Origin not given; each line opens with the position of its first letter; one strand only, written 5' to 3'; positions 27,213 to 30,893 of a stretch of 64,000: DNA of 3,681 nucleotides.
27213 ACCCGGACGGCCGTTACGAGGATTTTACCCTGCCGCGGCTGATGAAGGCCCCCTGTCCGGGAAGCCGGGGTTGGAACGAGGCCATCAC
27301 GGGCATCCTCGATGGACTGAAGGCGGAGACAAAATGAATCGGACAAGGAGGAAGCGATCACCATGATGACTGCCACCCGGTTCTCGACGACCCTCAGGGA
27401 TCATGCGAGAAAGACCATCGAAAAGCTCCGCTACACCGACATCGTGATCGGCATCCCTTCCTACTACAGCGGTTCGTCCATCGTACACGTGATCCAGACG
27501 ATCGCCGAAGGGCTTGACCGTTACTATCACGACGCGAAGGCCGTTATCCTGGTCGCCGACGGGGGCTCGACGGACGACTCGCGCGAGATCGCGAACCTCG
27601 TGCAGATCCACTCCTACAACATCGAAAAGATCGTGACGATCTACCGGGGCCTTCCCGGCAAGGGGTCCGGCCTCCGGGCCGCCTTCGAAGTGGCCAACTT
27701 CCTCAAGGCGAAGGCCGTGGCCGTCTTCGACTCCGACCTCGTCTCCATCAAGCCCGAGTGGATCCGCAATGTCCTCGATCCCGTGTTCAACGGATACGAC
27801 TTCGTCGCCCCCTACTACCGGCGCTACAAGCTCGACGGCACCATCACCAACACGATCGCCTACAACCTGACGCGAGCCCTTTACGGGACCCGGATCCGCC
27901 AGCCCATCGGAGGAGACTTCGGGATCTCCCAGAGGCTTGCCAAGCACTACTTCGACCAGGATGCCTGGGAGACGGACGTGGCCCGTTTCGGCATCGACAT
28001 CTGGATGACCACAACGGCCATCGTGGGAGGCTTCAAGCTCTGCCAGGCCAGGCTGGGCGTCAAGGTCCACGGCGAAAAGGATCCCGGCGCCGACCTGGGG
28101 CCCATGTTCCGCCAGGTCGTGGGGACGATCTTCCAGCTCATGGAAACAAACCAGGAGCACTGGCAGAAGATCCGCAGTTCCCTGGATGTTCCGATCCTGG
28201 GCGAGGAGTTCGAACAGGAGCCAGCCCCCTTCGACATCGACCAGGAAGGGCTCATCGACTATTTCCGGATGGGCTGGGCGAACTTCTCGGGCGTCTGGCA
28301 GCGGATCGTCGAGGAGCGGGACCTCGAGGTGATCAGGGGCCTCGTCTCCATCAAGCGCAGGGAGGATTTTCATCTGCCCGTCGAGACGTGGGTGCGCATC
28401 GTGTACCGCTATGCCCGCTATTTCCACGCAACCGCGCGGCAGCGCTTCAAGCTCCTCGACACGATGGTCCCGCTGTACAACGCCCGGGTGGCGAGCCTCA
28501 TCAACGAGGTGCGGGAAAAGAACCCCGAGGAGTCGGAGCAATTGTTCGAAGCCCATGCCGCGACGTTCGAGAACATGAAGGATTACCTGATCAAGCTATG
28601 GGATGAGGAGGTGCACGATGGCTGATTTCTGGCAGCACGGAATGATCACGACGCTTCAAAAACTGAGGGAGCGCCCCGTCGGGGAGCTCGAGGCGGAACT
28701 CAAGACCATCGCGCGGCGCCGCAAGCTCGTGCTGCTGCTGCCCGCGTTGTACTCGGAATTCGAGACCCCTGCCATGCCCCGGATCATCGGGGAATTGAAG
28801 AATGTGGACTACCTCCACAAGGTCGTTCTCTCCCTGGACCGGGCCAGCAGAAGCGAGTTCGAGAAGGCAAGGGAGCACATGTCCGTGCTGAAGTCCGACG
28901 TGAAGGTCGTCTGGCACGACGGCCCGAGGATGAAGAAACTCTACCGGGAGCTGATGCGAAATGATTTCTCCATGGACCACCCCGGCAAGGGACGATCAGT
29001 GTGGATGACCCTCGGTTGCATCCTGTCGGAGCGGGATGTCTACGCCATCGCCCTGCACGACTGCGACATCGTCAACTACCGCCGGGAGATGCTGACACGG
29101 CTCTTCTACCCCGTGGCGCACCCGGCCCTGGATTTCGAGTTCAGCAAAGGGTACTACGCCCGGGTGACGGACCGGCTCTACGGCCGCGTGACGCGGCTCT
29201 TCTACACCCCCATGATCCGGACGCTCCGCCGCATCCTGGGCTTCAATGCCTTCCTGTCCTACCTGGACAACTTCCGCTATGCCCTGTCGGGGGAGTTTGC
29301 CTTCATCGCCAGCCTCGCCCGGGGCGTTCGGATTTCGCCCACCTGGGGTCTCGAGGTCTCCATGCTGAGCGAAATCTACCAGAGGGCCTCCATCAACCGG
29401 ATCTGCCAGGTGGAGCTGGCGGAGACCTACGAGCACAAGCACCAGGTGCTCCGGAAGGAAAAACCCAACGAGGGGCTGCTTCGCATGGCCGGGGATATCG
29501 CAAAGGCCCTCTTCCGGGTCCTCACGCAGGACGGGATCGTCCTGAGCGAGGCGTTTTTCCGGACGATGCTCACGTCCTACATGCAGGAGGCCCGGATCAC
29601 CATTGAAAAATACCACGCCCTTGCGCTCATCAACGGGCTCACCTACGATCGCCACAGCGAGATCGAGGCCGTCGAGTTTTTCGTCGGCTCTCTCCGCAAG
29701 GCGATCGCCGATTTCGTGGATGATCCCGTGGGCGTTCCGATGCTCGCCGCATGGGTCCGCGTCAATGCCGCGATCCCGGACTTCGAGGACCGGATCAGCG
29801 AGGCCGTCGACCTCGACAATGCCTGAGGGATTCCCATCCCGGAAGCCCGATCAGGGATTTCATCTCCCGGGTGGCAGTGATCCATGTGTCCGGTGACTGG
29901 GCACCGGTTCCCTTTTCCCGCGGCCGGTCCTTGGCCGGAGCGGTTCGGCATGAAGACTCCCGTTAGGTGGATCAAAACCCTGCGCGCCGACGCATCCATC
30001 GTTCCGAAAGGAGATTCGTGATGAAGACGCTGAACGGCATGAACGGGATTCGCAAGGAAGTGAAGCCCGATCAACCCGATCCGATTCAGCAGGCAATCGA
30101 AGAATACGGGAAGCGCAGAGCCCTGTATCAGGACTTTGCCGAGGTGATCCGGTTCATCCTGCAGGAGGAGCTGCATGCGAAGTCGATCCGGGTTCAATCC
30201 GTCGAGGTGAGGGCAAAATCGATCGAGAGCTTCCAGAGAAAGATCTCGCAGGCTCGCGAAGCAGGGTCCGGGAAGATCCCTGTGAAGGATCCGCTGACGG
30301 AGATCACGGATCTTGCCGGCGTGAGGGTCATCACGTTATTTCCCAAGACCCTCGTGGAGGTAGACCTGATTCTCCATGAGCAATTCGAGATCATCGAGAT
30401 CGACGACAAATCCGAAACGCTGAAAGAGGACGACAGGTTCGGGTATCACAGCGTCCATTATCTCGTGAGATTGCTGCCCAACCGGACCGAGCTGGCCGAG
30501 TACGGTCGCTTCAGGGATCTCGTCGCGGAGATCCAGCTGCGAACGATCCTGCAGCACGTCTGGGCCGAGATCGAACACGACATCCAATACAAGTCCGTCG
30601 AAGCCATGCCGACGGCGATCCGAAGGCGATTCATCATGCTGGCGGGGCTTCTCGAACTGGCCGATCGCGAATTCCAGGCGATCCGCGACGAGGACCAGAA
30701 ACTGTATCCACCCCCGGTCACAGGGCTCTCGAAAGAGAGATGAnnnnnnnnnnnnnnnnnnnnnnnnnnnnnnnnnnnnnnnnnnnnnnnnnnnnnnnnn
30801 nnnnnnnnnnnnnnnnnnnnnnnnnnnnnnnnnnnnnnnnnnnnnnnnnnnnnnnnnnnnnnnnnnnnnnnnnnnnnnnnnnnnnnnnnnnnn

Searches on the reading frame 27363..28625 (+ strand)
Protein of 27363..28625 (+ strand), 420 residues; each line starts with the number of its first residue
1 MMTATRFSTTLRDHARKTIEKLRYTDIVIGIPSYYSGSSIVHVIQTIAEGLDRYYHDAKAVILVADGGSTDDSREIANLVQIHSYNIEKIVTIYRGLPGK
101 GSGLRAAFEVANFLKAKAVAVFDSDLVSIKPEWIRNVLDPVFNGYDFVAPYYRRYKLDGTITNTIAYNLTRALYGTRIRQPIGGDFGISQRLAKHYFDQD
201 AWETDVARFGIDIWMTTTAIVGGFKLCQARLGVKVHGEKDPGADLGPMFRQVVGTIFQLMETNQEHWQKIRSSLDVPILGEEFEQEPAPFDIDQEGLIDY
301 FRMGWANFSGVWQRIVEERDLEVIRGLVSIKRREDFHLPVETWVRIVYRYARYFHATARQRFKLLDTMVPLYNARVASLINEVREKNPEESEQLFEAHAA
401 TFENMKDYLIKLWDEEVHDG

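Call 11: search_protein_families(library=pfam, proteins=[window:27363-28625:+])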
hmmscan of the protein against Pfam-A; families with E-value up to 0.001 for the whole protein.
window:27363-28625:+ (420 aa): 3 families
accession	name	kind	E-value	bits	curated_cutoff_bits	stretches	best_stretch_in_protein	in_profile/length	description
PF21969.2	MGS_GT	-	3.7e-09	36.8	27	1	90-229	68-209/239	Mannosylglycerate synthase, GT domain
PF00535.33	Glycos_transf_2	-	3.6e-08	34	23.3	1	29-161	2-124/168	Glycosyl transferase family 2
PF13641.12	Glyco_tranf_2_3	-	0.00058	20.4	27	1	31-163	7-133/230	Glycosyltransferase like family 2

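Call 40: search_protein_families(library=ncbifam, proteins=[window:27363-28625:+], max_evalue=0.01)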
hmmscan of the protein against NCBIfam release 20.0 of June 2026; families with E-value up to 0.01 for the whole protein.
window:27363-28625:+ (420 aa): 3 families
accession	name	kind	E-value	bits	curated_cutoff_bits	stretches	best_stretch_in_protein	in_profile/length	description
NF010496.0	PRK13915.1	equivalog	3.2e-17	62.6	262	1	20-266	26-274/307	glucosyl-3-phosphoglycerate synthase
TIGR04182.1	glyco_TIGR04182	equivalog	0.00013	21.4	325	1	45-147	13-104/293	S-layer glycoprotein N-glycosyltransferase AglJ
NF047588.1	GlcsyltransPgfSStrep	equivalog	0.00038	19.8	500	1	28-154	4-123/308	glycosyltransferase PgfS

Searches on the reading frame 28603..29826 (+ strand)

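Call 11: search_protein_families(library=pfam, proteins=[window:28603-29826:+])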
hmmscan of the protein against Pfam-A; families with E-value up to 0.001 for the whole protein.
window:28603-29826:+ (407 aa): 0 families

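Call 40: search_protein_families(library=ncbifam, proteins=[window:28603-29826:+], max_evalue=0.01)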
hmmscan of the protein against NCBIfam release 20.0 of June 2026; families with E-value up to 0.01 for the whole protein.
window:28603-29826:+ (407 aa): 2 families
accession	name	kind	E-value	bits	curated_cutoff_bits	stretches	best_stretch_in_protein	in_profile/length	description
NF040724.1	GpgS_Meth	equivalog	4.9e-97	325.3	700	1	8-405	2-398/402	glucosyl-3-phosphoglycerate synthase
NF010496.0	PRK13915.1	equivalog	2e-15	56.7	262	1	125-326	100-280/307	glucosyl-3-phosphoglycerate synthase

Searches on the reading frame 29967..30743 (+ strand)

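Call 11: search_protein_families(library=pfam, proteins=[window:29967-30743:+])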
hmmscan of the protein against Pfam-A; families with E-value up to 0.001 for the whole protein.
window:29967-30743:+ (258 aa): 1 family
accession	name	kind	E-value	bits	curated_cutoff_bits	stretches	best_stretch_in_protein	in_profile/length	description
PF04607.23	RelA_SpoT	-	2.8e-19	69.9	27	1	82-210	2-110/113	Region found in RelA / SpoT proteins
